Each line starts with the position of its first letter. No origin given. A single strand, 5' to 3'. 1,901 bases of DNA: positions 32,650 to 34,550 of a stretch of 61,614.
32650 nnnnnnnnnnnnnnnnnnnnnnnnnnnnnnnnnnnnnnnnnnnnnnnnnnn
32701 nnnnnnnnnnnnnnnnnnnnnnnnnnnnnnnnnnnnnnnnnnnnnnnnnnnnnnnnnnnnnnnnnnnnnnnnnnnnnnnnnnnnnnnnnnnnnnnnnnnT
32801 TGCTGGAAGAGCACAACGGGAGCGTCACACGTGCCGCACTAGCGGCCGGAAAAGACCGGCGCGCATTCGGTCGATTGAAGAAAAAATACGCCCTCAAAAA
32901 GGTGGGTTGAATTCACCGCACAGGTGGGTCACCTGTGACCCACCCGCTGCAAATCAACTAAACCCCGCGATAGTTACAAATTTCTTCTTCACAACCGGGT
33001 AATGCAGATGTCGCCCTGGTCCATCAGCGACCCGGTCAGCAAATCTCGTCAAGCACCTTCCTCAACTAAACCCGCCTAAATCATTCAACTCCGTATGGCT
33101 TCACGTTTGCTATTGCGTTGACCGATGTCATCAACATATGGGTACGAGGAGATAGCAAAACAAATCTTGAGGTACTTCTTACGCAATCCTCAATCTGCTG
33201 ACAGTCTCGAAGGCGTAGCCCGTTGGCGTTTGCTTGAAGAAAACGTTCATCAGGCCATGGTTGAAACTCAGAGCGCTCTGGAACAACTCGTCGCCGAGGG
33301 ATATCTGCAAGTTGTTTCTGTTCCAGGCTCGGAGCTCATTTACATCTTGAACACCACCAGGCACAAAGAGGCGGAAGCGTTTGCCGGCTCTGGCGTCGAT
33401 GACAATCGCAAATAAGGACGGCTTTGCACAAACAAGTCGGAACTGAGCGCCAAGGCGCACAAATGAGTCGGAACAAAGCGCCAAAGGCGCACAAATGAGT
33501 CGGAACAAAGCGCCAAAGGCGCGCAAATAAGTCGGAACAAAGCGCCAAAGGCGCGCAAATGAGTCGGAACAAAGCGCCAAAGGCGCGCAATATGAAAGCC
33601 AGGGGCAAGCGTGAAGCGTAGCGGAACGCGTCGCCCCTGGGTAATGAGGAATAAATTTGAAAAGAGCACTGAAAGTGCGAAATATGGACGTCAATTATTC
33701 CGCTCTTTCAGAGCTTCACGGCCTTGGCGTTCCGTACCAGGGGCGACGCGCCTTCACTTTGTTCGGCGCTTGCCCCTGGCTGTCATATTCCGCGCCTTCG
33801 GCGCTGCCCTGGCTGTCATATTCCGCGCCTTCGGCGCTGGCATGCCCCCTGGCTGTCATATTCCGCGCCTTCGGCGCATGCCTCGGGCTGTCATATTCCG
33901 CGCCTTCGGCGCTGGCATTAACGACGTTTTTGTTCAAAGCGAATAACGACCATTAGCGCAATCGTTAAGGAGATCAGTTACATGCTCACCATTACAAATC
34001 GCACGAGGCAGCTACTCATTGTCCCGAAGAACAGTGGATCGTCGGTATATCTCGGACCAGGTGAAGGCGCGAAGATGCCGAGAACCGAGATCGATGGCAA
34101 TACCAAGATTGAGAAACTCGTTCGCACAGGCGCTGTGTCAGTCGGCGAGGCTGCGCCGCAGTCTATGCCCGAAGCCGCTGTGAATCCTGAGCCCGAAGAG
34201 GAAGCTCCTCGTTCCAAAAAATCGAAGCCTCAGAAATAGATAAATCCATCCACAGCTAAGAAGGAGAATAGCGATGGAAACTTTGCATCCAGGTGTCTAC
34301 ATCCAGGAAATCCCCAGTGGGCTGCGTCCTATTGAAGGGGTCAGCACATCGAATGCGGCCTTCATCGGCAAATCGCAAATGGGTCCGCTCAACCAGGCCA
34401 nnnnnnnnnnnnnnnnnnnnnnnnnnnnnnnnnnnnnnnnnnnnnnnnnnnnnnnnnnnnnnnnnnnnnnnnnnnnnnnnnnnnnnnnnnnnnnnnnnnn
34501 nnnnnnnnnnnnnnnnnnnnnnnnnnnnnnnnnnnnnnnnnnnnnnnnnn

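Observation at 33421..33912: ~480-bp composite palindrome of hairpin tandem repeats between the regulatory gene and the sheath operon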

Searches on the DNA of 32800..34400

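Call 12: search_rna_families(source=window, start=32800, end=34400, threshold=evalue, max_evalue=1)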
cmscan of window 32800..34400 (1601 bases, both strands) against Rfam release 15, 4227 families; matches with E-value up to 1: 4.
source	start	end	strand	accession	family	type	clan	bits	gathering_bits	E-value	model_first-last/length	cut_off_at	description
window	33775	33805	+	RF01687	Acido-Lenti-1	Gene; sRNA;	-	30.5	37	0.00013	1-46/46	no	Acido-Lenti-1 RNA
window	33808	33838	+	RF01687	Acido-Lenti-1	Gene; sRNA;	-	30.5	37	0.00013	1-46/46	no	Acido-Lenti-1 RNA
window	33881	33913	+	RF01687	Acido-Lenti-1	Gene; sRNA;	-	30.4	37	0.00014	1-46/46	no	Acido-Lenti-1 RNA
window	33573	33603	-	RF01687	Acido-Lenti-1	Gene; sRNA;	-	25.5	37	0.0029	1-46/46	no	Acido-Lenti-1 RNA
